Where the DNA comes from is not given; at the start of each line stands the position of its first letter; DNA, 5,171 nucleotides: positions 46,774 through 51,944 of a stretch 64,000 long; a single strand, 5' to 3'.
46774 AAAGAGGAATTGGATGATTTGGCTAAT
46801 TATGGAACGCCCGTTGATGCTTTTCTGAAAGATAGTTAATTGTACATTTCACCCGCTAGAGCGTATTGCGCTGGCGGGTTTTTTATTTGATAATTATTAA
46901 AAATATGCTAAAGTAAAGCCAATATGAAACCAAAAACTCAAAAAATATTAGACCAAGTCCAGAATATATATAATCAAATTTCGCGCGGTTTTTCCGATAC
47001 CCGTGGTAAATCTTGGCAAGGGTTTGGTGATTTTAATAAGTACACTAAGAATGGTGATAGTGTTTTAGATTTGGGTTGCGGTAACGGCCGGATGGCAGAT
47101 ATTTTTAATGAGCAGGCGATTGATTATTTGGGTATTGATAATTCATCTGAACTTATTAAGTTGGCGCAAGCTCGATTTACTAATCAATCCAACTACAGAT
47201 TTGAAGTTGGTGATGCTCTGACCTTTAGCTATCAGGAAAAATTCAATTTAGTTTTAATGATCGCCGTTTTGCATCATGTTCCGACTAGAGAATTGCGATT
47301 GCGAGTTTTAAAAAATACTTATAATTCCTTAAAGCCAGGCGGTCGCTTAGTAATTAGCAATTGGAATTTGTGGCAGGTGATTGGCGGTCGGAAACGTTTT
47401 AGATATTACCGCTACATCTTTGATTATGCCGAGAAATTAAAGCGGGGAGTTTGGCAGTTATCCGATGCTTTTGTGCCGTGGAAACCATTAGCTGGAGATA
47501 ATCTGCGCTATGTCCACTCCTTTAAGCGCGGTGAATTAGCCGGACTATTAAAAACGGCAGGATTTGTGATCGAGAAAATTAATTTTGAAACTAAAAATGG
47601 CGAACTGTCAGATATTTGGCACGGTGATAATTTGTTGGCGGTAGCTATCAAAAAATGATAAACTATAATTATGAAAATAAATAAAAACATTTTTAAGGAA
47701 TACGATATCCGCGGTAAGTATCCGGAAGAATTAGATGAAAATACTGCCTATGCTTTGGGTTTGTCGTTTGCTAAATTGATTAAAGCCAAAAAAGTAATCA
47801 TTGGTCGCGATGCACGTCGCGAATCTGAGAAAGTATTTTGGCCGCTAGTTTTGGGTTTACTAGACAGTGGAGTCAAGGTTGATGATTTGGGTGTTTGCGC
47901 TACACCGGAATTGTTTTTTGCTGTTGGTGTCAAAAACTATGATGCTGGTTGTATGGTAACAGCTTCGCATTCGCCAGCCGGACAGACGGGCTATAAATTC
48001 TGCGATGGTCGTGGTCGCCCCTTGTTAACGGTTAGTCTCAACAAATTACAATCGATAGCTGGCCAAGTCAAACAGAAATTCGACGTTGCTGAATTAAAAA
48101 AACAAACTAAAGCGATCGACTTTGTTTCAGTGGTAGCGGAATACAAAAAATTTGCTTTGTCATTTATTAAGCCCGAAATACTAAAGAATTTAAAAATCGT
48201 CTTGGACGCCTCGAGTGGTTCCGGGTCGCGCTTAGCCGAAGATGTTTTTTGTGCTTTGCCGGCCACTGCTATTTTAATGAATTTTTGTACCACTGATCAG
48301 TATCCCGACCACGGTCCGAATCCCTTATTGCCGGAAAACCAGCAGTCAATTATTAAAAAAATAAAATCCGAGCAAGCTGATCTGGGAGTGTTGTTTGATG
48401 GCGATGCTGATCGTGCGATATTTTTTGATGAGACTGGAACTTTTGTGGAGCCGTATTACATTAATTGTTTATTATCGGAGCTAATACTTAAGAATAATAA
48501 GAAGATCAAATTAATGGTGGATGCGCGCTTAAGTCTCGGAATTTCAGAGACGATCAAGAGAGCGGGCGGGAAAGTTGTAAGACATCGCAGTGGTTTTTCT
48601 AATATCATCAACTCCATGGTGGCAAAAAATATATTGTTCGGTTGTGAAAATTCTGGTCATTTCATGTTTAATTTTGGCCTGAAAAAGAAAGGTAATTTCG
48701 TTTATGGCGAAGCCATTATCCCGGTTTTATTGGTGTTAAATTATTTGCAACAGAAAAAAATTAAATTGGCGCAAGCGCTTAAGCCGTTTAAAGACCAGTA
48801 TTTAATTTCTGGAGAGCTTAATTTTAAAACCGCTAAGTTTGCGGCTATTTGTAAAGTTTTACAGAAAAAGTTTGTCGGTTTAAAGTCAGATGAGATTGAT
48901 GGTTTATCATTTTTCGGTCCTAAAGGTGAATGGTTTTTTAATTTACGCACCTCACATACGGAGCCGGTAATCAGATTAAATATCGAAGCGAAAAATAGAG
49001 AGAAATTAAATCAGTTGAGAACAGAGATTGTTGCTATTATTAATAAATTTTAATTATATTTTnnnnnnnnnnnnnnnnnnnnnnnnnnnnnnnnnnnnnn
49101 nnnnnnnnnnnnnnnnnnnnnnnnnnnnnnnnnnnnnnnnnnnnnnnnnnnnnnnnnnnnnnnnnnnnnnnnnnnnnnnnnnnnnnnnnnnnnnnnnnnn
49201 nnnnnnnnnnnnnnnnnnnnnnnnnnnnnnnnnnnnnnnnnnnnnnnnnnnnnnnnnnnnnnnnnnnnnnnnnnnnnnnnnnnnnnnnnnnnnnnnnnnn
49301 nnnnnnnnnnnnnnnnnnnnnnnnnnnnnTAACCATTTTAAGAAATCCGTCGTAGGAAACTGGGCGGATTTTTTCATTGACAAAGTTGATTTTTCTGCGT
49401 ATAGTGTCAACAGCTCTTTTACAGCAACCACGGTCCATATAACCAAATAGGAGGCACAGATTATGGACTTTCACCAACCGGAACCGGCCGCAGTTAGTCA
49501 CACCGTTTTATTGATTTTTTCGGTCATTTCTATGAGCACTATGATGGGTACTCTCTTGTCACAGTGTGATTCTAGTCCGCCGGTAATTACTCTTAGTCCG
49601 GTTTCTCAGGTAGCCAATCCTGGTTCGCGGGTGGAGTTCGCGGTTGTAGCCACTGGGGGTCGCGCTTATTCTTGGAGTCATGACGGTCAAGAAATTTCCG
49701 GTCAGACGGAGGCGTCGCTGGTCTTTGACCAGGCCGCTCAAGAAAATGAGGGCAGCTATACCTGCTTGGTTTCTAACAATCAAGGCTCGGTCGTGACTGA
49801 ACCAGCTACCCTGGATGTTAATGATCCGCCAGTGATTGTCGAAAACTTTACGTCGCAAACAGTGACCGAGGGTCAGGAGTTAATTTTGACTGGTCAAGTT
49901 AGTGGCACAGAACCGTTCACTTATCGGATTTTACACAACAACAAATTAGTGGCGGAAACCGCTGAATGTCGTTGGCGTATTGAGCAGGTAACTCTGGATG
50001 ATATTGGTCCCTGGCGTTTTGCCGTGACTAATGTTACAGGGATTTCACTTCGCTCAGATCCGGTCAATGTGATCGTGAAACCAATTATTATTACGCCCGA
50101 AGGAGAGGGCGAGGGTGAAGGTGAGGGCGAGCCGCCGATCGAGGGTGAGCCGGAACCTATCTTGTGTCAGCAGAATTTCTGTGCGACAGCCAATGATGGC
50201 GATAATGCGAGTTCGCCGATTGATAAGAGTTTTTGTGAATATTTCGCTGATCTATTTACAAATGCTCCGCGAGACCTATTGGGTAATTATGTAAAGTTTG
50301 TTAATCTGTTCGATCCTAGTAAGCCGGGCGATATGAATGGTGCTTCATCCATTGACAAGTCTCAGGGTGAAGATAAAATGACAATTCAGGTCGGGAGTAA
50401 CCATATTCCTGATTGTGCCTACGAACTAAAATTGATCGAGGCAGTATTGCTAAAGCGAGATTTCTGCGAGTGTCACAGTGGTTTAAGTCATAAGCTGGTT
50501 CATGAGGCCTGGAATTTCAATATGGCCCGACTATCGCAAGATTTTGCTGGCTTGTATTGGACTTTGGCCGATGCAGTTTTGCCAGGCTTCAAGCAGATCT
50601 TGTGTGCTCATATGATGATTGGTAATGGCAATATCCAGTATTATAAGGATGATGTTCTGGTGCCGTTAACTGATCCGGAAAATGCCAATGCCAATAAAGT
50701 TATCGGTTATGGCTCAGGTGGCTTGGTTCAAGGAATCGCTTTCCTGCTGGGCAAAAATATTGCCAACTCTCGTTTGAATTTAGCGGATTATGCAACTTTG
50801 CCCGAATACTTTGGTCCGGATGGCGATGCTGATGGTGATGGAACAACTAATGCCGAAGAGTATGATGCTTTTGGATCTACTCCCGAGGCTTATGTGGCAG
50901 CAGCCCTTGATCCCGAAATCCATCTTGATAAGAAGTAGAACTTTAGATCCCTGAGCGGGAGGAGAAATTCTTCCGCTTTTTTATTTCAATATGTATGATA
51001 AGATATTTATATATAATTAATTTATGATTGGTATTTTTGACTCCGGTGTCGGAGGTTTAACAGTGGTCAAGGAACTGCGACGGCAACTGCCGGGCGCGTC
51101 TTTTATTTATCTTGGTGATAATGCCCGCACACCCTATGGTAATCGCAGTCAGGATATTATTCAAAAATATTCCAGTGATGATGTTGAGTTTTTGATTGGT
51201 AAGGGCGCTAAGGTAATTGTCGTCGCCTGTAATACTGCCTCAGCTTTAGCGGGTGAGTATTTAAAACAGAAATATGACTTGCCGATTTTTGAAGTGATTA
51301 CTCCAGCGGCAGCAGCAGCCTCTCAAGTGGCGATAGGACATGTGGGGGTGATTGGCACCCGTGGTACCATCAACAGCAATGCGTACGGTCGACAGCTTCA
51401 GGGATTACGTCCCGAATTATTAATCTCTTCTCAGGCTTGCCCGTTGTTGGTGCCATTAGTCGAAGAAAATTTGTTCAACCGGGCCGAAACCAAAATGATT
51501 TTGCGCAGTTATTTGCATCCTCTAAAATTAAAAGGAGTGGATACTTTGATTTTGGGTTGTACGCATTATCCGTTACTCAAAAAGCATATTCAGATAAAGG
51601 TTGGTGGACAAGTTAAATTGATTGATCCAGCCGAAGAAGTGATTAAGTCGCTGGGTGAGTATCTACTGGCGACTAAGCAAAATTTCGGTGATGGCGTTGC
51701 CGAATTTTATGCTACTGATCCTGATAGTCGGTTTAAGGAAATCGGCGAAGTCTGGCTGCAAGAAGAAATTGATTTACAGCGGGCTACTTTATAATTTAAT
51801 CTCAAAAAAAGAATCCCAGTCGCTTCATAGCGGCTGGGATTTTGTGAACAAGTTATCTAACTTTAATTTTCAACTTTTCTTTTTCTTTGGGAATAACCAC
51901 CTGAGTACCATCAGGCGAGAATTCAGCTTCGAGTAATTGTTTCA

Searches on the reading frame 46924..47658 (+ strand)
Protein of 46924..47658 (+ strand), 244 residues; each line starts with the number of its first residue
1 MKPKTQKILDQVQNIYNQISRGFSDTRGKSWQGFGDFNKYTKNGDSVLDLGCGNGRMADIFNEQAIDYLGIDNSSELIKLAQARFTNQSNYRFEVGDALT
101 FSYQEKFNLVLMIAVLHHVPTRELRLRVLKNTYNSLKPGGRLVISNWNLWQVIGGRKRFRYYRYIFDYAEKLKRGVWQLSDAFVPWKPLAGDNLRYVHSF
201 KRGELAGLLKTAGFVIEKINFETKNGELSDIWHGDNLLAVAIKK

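Call 42: search_protein_families(library=pfam, proteins=[window:46924-47658:+], max_evalue=0.001)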
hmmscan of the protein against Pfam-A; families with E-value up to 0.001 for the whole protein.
window:46924-47658:+ (244 aa): 15 families
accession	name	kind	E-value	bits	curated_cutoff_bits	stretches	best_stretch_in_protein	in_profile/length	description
PF13489.12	Methyltransf_23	-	2.2e-19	70.2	27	1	39-217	18-162/164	Methyltransferase domain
PF13649.12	Methyltransf_25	-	2.3e-18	67.1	27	1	47-140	1-97/97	Methyltransferase domain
PF13847.12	Methyltransf_31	-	5e-18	65.6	27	1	42-148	2-113/145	Methyltransferase domain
PF08241.18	Methyltransf_11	-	3.8e-17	63.2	21.2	1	48-144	1-95/95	Methyltransferase domain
PF08242.18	Methyltransf_12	-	1e-16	61.9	30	1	48-142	1-98/98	Methyltransferase domain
PF01209.24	Ubie_methyltran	-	4.6e-09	36.4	20.1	1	4-163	8-170/233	ubiE/COQ5 methyltransferase family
PF07021.18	MetW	-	3.5e-06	27.2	21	1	38-144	8-107/193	Methionine biosynthesis protein MetW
PF02353.26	CMAS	-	7.3e-06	25.9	27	1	42-145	61-165/273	Mycolic acid cyclopropane synthetase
PF05175.20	MTS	-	1.6e-05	25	23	1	43-144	31-138/170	Methyltransferase small domain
PF05401.17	NodS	-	2.5e-05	24.6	24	1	43-144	43-144/201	Nodulation protein S (NodS)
PF01135.25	PCMT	-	0.00051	20.3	20.3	1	42-144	72-171/210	Protein-L-isoaspartate(D-aspartate) O-methyltransferase (PCMT)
PF01555.25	N6_N4_Mtase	-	0.00058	20.3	26.7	0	39-82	177-220/221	DNA methylase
PF03848.20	TehB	-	0.00062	19.7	20.4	1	46-143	33-131/193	Tellurite resistance protein TehB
PF08003.17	Methyltransf_9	-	0.00068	19.1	23.8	1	44-145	116-218/315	Protein of unknown function (DUF1698)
PF03291.22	mRNA_G-N7_MeTrfase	-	0.00086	18.9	26.6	0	42-143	54-179/315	mRNA (guanine-N(7))-methyltransferase domain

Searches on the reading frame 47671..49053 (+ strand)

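Call 10: search_protein_families(library=pfam, proteins=[window:47671-49053:+], max_evalue=0.001)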
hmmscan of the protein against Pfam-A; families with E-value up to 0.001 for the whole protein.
window:47671-49053:+ (460 aa): 4 families
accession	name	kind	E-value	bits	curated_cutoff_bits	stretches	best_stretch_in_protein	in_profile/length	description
PF02878.22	PGM_PMM_I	-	7e-31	107.2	22.5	1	6-132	2-133/138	Phosphoglucomutase/phosphomannomutase, alpha/beta/alpha domain I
PF02879.22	PGM_PMM_II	-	1.1e-15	58.5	29.3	1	158-256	3-103/103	Phosphoglucomutase/phosphomannomutase, alpha/beta/alpha domain II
PF02880.22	PGM_PMM_III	-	1.6e-14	54.4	20.7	1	263-371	4-109/115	Phosphoglucomutase/phosphomannomutase, alpha/beta/alpha domain III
PF00408.26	PGM_PMM_IV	-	9.9e-09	35.6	23.1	1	398-455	12-67/68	Phosphoglucomutase/phosphomannomutase, C-terminal domain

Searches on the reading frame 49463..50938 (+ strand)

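Call 10: search_protein_families(library=pfam, proteins=[window:49463-50938:+], max_evalue=0.001)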
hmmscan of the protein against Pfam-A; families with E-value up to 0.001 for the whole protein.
window:49463-50938:+ (491 aa): 4 families
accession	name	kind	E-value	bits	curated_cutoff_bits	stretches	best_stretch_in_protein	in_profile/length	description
PF13927.12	Ig_3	-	2.6e-17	63.5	30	2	39-105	1-78/78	Immunoglobulin domain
PF13895.12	Ig_2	-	5.3e-13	49.4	27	2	40-119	2-79/79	Immunoglobulin domain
PF07679.22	I-set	-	7e-11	42.5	23.7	1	40-112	1-84/90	Immunoglobulin I-set domain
PF00047.31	ig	-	0.00012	22.8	21.8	1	69-112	26-79/81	Immunoglobulin domain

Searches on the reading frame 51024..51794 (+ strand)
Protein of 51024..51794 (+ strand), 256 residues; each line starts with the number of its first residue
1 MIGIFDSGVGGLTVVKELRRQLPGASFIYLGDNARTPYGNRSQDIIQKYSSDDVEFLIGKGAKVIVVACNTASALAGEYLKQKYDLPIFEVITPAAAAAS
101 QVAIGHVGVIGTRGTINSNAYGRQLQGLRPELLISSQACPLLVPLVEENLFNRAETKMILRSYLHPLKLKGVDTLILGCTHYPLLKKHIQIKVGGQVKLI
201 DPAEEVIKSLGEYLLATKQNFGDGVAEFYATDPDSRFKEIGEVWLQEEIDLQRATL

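Call 42: search_protein_families(library=pfam, proteins=[window:51024-51794:+], max_evalue=0.001)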
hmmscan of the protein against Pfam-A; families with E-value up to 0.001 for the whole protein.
window:51024-51794:+ (256 aa): 1 family
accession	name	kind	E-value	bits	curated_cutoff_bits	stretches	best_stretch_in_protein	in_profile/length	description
PF01177.27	Asp_Glu_race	-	4.2e-22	79.4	31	1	16-208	18-209/211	Asp/Glu/Hydantoin racemase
